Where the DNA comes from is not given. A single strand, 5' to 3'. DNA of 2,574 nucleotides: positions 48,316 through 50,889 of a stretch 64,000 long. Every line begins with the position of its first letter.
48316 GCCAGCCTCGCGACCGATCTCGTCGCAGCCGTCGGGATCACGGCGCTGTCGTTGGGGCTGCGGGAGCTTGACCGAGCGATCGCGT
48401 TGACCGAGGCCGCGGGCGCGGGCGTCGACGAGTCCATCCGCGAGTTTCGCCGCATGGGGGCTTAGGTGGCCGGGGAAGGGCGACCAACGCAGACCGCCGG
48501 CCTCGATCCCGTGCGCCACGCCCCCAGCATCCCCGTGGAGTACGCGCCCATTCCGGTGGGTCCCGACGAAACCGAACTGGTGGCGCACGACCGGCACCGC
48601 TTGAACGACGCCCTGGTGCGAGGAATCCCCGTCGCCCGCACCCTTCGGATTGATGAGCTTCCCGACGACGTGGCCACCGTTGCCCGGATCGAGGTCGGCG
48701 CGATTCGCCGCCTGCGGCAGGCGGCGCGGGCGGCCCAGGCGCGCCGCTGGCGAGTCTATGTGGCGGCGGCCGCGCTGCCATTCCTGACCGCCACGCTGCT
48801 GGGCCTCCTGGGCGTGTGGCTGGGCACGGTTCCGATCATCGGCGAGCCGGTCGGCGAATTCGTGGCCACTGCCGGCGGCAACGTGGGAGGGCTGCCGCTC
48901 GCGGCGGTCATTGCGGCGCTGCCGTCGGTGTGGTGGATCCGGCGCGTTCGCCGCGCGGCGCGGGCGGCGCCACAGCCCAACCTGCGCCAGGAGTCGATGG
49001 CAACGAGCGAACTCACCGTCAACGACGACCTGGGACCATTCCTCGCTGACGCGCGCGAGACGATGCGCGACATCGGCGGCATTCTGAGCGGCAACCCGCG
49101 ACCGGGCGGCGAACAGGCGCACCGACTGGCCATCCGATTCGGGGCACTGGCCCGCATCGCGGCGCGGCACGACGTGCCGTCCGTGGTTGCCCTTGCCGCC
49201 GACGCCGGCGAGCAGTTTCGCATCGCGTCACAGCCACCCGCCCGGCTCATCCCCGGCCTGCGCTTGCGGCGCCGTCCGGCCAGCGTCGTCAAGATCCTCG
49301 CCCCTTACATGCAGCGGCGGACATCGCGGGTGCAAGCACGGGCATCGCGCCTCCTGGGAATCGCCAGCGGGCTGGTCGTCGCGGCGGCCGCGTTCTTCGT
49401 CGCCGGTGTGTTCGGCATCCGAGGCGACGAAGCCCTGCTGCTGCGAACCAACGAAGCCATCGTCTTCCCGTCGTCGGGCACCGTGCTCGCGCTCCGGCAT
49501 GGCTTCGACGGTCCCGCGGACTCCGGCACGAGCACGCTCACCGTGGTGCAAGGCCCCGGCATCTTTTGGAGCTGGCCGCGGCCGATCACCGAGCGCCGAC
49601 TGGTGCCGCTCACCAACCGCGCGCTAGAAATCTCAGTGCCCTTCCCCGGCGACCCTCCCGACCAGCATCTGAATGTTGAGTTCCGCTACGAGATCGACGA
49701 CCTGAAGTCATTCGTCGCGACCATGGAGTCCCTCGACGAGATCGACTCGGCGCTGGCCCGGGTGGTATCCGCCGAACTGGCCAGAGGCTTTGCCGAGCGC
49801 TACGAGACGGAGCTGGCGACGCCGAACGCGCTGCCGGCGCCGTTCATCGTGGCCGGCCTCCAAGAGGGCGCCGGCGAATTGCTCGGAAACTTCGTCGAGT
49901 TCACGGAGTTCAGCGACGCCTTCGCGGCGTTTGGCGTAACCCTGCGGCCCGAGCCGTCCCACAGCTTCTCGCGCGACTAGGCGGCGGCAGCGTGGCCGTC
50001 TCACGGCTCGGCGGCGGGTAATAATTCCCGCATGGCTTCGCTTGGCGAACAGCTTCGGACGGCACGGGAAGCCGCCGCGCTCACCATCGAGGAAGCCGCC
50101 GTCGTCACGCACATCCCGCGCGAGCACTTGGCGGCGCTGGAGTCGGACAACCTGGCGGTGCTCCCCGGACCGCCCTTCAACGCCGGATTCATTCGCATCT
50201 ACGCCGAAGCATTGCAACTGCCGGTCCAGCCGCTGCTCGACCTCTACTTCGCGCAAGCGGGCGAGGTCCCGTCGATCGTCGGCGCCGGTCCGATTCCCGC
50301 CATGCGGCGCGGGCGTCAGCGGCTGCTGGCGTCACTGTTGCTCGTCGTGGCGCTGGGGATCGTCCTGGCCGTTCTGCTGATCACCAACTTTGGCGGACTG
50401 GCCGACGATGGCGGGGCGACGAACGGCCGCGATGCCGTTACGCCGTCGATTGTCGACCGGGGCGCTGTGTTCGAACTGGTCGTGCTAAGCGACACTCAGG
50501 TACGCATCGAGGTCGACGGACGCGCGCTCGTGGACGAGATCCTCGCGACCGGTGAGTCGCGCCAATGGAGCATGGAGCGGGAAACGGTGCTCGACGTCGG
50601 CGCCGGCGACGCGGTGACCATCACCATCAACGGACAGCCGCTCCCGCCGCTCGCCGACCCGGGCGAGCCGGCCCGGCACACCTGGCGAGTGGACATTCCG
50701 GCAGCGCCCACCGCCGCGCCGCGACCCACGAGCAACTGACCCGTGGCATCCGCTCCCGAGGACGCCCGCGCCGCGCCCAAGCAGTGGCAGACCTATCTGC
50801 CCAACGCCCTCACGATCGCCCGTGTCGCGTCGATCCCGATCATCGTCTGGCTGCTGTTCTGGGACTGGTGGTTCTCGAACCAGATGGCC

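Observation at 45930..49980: Translationally coupled four-gene operon of unknown membrane proteins ending in an SPFH/band-7-like protein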

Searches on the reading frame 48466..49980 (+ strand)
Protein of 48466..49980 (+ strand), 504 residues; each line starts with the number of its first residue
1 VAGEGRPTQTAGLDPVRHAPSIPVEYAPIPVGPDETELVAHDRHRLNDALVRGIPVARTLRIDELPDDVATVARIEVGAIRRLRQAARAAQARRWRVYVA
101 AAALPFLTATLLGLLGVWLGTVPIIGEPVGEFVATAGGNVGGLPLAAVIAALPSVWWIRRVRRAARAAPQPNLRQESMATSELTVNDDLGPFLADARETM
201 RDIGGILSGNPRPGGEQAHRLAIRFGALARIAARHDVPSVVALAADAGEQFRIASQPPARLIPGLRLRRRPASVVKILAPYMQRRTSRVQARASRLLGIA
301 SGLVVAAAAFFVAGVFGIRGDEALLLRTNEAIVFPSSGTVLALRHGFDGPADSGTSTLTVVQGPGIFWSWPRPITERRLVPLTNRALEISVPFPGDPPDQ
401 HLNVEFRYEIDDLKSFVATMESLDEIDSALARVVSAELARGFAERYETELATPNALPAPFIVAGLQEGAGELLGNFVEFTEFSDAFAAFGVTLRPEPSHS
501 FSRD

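Call 3: search_protein_families(library=pfam, proteins=[window:48466-49980:+], max_evalue=1)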
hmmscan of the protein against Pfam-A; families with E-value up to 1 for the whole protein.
window:48466-49980:+ (504 aa): 1 family
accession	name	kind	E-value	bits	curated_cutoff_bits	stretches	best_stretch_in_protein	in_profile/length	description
PF01145.31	Band_7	-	0.00028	21.4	23.6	1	358-440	17-101/176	SPFH domain / Band 7 family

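Call 4: search_protein_families(library=ncbifam, proteins=[window:48466-49980:+], max_evalue=1)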
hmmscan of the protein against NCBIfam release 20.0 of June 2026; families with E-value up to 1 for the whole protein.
window:48466-49980:+ (504 aa): 0 families

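Call 10: find_homologous_proteins(query=window:48466-49977:+)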
Query window:48466-49977:+ (504 aa): 33 proteins with E <= 0.001 among 8000 candidates.
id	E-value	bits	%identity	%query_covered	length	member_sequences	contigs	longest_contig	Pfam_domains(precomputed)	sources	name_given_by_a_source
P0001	0.0e+0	1046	95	100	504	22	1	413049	-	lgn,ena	-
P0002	0.0e+0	1020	93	100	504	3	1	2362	-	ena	-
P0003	7.6e-285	964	88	98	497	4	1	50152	-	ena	-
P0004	9.9e-284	960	88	98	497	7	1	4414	-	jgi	-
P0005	1.9e-283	959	87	98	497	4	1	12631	-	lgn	-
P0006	5.0e-282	954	87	98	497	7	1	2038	-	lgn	-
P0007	2.6e-272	922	83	100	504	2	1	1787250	PF01145.32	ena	-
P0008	1.8e-254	863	79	100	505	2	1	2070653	PF01145.32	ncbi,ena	-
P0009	1.2e-250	851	81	95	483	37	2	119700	-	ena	-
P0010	3.1e-185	635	61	98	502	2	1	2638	-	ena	-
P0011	2.5e-179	615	61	97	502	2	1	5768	-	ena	-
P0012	2.6e-120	421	46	96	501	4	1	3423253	-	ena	-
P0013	5.8e-115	403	44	98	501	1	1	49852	-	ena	-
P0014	1.6e-113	398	44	96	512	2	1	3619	-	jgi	jgi:hypothetical protein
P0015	1.9e-112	395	44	96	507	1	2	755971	-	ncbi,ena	-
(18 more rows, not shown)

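Call 13: search_solved_structures(query=A1, max_evalue=10, show_alignments=2)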
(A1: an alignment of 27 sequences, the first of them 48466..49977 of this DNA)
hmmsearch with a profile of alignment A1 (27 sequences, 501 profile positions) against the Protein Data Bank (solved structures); distinct sequences matched with E-value up to 10: 0.

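Call 14: search_protein_families(library=pfam, alignment_id=A1, max_evalue=0.1)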
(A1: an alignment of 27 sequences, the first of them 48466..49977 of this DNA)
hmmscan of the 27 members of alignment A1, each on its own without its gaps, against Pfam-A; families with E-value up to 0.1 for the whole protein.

A. member 1, window:48466-49977:+ (504 aa): 1 family
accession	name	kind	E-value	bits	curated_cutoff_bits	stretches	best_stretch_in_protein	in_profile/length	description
PF01145.31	Band_7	-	0.00028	21.4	23.6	1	358-440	17-101/176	SPFH domain / Band 7 family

B. families by the number of members that match (of 27 scanned): 6 families
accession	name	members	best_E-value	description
PF01145.31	Band_7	10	4e-06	SPFH domain / Band 7 family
PF14361.12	RsbRD_N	4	0.011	RsbT co-antagonist protein rsbRD N-terminal domain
PF00881.29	Nitroreductase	2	0.023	Nitroreductase family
PF11226.13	DUF3022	2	0.026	Protein of unknown function (DUF3022)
PF14012.11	DUF4229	1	0.015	Protein of unknown function (DUF4229)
PF10953.13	DUF2754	1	0.028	Protein of unknown function (DUF2754)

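Call 15: find_related_loci(query=A1, collection=genome_contigs, flank=8000)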
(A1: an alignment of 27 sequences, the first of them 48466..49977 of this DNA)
Query A1 (504 aa) in genome_contigs; peptide patterns used: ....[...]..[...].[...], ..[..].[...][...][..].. (x = any residue, [..] = any of these).
573 stretches matched a pattern; 33 encode a relative of the query (tblastn E <= 1e-3); 32 distinct loci.
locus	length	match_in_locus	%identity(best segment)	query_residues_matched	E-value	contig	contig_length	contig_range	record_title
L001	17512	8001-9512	95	1-504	0e+0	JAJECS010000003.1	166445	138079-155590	MAG: Chloroflexota bacterium isolate jk18xAbins.3 k141_1234763, whole genome shotgun sequence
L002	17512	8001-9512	94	1-504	0e+0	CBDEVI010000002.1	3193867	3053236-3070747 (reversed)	MAG: Chloroflexota bacterium isolate f820a594-4fe9-4b7b-8cc4-7fafcfd9b253 genome assembly, contig: contig_2, whole genom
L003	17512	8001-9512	95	1-504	0e+0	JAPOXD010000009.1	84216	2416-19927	MAG: Chloroflexota bacterium isolate COS3_bin_17 NODE_133_length_84216_cov_44.9043, whole genome shotgun sequence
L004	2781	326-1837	95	1-504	0e+0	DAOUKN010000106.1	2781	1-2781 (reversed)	MAG TPA_asm: Chloroflexota bacterium isolate S7_331 k113_4391451, whole genome shotgun sequence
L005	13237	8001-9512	92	1-504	0e+0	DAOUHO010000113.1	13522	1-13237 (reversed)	MAG TPA_asm: Chloroflexota bacterium isolate S16_103 k189_179258, whole genome shotgun sequence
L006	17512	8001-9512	88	1-504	0e+0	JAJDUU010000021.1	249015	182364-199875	MAG: Chloroflexota bacterium isolate jk18x1bzbins.9 k141_571678, whole genome shotgun sequence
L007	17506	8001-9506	80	1-502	0e+0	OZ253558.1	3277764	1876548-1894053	MAG: Chloroflexota bacterium isolate faa4938b-925b-4a81-b3a1-ab9e0e292ea9 genome assembly, chromosome: 1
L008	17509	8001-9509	79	1-502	0e+0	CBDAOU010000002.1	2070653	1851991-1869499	MAG: Chloroflexota bacterium isolate 1ab9ed6c-b116-4708-afc9-c8c3060f4704 genome assembly, contig: contig_2, whole genom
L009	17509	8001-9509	79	1-502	0e+0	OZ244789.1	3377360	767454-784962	MAG: Chloroflexota bacterium isolate ab4077b5-c520-4789-84b5-e4883557eec7 genome assembly, chromosome: 1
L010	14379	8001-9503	88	1-501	0e+0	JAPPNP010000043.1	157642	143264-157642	MAG: Chloroflexota bacterium isolate RHO3_bin_74 NODE_215_length_157642_cov_23.536434, whole genome shotgun sequence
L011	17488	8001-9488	42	7-503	1e-108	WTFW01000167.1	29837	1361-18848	MAG: Chloroflexi bacterium isolate CO36386bin_13 NODE_829_length_29837_cov_14.987979, whole genome shotgun sequence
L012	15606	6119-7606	42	7-503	4e-108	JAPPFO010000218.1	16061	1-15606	MAG: Chloroflexota bacterium isolate RHO1_bin_32 NODE_5359_length_16061_cov_4.914907, whole genome shotgun sequence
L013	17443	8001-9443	43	21-503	1e-107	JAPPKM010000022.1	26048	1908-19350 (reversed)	MAG: Chloroflexota bacterium isolate RHO2_bin_72 NODE_2606_length_26048_cov_13.803639, whole genome shotgun sequence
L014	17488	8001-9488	41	7-503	4e-104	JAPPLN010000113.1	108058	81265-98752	MAG: Chloroflexota bacterium isolate RHO3_bin_23 NODE_438_length_108058_cov_33.682888, whole genome shotgun sequence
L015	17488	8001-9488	41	7-503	4e-103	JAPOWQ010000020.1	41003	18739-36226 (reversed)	MAG: Chloroflexota bacterium isolate COS2_bin_4 NODE_403_length_41003_cov_25.139, whole genome shotgun sequence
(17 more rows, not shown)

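Call 19: predict_structure(alignment_id=A1)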
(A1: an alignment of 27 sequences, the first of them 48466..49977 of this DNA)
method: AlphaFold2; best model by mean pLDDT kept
length: 504 residues; sequences in the alignment: 27
mean_pLDDT: 75.4   pTM: 0.49
mean pLDDT of the five models: 75.4, 71.3, 69.6, 69.0, 66.6
residues with pLDDT >= 90: 116; 70-90: 206; 50-70: 139; < 50: 43
segments of 3 or more residues with pLDDT < 50: 1-17, 140-142, 286-289, 332-348
pLDDT, mean of each block of 10 residues (from residue 1): 36 46 90 85 91 87 73 84 82 76 70 63 62 57 61 76 72 64 85 94 88 88 96 95 95 84 68 85 60 57 63 63 67 46 46 58 61 60 88 83 91 74 77 90 90 87 90 90 82 90 83
secondary structure, 60 per line:
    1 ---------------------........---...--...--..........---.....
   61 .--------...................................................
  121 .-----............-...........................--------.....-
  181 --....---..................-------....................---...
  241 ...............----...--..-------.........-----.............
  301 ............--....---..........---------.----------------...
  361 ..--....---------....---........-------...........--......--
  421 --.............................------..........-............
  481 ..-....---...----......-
elements in order: E22-29 E38-40 H43-52 E56-61 H70-121 H127-138 H140-166 H175-179 E183-186 H190-207 H215-234 H238-255 E260-262 H274-281 H288-312 E315-318 E322-327 H328-331 E358-362 E365-368 E378-381 E385-392 E400-410 H413-418 H423-451 H458-467 H469-482 H484-487 E491-493 E498-503

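Call 84: search_protein_families(library=padloc, proteins=[window:48466-49977:+], max_evalue=0.1)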
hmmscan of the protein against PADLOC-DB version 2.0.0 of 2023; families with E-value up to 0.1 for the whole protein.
window:48466-49977:+ (504 aa): 0 families

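Call 86: find_related_loci(query=A9, collection=metagenome_contigs, flank=8000)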
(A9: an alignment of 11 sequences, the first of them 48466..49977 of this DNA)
Query A9 (504 aa) in metagenome_contigs; peptide patterns used: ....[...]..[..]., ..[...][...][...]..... (x = any residue, [..] = any of these).
600 stretches matched a pattern (row limit reached: there are more); 4 encode a relative of the query (tblastn E <= 1e-3); 4 distinct loci.
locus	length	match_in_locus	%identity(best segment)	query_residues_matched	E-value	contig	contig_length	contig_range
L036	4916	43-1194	92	121-504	0e+0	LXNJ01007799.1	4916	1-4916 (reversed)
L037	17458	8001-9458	39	17-503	5e-93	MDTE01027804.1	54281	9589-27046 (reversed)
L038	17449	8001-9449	30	20-502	2e-42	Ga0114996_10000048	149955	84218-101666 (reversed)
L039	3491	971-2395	30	19-493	8e-40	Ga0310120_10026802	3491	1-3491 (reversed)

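Call 88: fold_search(model_id=the predicted structure, library=pdb)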
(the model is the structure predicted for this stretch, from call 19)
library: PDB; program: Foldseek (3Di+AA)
matches with E <= 10: 104; with E <= 0.001: 6
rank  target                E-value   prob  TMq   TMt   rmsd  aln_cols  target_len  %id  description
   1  7vhq_G                1.2e-04  1.00  0.20  0.30   9.0       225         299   10  Structural insights into the membrane microdomain organization by SPFH family proteins (released 2022-01-19)
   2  9oh9_B                3.2e-04  1.00  0.20  0.34  10.5       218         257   13  Human Stomatin Complex in Native Membrane Vesicles (released 2025-08-13)
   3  7vhq_E                3.8e-04  1.00  0.21  0.35   8.5       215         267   15  Structural insights into the membrane microdomain organization by SPFH family proteins (released 2022-01-19)
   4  9zd2_E                5.2e-04  1.00  0.21  0.47  10.4       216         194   12  C1 local refinement of aquaporin 1 bound to endogenous human stomatin (released 2026-02-25)
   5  9z7u_B                5.8e-04  1.00  0.20  0.33  10.6       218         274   13  Human Stomatin - C8 Symmetry (released 2026-02-25)
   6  9l3g_a                7.3e-04  1.00  0.20  0.24   7.3       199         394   11  Structure of the flotillin complex (released 2025-12-24)
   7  7wi3_A                1.3e-03  1.00  0.22  0.33   8.0       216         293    9  Cryo-EM structure of E.Coli FtsH-HflkC AAA protease complex (released 2022-06-01)
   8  9z7u_C                1.3e-03  1.00  0.20  0.33  10.6       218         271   13  Human Stomatin - C8 Symmetry (released 2026-02-25)
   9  9paw_XB               8.5e-03  1.00  0.22  0.35   6.9       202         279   13  Cryo-EM structure of the engineered HflK/C variant stabilized in the closed conformation via disulfide bond crosslink (released 2026-03-04)
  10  9bq2_A                1.7e-02  1.00  0.23  0.28   5.7       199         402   10  Structure of the flotillin complex in a native membrane environment (released 2024-07-24)
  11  9paw_XD               2.7e-02  0.99  0.22  0.35   7.0       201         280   14  Cryo-EM structure of the engineered HflK/C variant stabilized in the closed conformation via disulfide bond crosslink (released 2026-03-04)
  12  9l3g_A                2.7e-02  0.98  0.19  0.22   7.8       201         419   11  Structure of the flotillin complex (released 2025-12-24)
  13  8z5g_A                3.9e-02  0.99  0.21  0.35   7.8       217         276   11  Cryo-EM structure of E.coli SPFH-NfeD family protein complex QmcA-YbbJ (released 2024-08-21)
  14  9bq2_B                4.4e-02  0.97  0.21  0.24   6.3       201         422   11  Structure of the flotillin complex in a native membrane environment (released 2024-07-24)
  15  9paw_XX               5.4e-02  0.96  0.21  0.34   7.0       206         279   14  Cryo-EM structure of the engineered HflK/C variant stabilized in the closed conformation via disulfide bond crosslink (released 2026-03-04)
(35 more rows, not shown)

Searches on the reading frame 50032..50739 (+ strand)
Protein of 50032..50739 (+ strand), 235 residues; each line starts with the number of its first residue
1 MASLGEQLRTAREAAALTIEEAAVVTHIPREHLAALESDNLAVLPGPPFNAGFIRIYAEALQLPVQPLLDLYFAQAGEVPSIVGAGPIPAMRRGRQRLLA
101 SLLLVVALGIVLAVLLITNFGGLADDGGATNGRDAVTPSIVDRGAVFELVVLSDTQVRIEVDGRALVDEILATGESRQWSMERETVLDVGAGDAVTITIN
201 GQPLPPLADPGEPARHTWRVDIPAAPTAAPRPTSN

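Call 3: search_protein_families(library=pfam, proteins=[window:50032-50739:+], max_evalue=1)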
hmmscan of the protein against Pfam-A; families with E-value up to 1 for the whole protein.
window:50032-50739:+ (235 aa): 5 families
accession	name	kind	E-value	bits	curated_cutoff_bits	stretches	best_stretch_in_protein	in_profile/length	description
PF13413.12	HTH_25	-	2.7e-17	62.8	24.6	1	7-67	1-61/62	Helix-turn-helix domain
PF13464.11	RodZ_C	-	8.2e-11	42.1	23.9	1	149-215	2-70/72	RodZ C-terminal domain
PF13560.12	HTH_31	-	3.5e-06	27.7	27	1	4-64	2-57/64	Helix-turn-helix domain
PF12844.13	HTH_19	-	0.0042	17.4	30.2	1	5-72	1-62/64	Helix-turn-helix domain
PF01381.28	HTH_3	-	0.036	14.5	23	1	8-39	1-32/55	Helix-turn-helix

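Call 4: search_protein_families(library=ncbifam, proteins=[window:50032-50739:+], max_evalue=1)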
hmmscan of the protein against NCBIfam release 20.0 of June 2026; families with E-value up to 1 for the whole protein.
window:50032-50739:+ (235 aa): 5 families
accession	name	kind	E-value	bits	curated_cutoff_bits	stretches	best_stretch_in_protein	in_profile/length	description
NF041534.1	rodZ_Strepcoccus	equivalog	2.1e-11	43.5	375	1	3-72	5-74/275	cytoskeleton protein RodZ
NF008109.0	PRK10856.1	equivalog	0.0027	17.5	208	1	3-76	14-87/334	cytoskeleton protein RodZ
NF012196.1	Ig_like_ice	domain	0.024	14.4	50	1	168-223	37-94/108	Ig-like domain-containing protein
NF006015.0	PRK08154.1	subfamily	0.024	13.8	204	1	2-39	29-66/314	anaerobic benzoate catabolism transcriptional regulator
TIGR01764.1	excise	domain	0.074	13.4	28.8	0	17-35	2-20/49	excisionase family DNA-binding protein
